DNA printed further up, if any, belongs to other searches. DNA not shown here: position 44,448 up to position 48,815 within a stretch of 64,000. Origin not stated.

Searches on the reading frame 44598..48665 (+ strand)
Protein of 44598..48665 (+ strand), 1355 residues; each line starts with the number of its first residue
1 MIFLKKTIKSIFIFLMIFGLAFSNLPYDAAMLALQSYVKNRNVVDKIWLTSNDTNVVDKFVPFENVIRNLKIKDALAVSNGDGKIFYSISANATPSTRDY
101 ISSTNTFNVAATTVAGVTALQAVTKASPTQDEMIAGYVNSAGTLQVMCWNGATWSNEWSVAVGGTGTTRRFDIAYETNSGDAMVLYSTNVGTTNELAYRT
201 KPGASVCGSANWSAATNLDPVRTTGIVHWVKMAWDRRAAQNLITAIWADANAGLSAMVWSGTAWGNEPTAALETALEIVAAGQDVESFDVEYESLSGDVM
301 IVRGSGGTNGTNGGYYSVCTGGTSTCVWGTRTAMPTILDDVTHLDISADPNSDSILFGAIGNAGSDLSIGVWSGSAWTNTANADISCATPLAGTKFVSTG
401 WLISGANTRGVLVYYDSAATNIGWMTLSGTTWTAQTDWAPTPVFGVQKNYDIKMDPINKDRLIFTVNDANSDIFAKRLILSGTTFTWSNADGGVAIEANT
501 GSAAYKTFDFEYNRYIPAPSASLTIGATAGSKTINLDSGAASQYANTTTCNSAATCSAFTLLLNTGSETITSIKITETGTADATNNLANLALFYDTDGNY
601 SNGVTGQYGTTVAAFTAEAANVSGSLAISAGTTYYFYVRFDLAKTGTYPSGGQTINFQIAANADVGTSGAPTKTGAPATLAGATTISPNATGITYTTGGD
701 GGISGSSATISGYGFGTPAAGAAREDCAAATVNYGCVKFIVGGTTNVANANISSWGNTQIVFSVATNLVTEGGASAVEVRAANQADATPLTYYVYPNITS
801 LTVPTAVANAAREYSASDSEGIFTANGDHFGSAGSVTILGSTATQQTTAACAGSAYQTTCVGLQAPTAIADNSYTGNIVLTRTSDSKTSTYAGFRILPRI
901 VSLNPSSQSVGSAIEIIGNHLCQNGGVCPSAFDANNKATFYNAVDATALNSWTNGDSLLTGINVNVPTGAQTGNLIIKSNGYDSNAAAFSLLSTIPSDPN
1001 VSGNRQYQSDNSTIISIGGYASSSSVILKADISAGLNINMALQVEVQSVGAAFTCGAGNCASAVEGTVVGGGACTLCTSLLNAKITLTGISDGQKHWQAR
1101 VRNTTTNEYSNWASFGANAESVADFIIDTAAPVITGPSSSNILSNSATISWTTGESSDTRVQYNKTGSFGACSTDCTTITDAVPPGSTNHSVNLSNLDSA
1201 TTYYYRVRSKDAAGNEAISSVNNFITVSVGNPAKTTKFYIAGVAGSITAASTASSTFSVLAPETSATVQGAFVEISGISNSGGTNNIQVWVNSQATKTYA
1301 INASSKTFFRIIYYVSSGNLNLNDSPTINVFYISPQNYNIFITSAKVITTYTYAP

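Call 41: search_protein_families(library=pfam, proteins=[window:44598-48665:+], max_evalue=0.001)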
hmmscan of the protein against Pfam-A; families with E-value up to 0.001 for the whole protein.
window:44598-48665:+ (1355 aa): 2 families
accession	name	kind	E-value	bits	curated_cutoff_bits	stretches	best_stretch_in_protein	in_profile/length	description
PF16656.11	Pur_ac_phosph_N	-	1.4e-10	42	30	1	1143-1226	11-93/93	Purple acid Phosphatase, N-terminal domain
PF00041.27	fn3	-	6.4e-05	23.5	25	1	1136-1219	5-78/84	Fibronectin type III domain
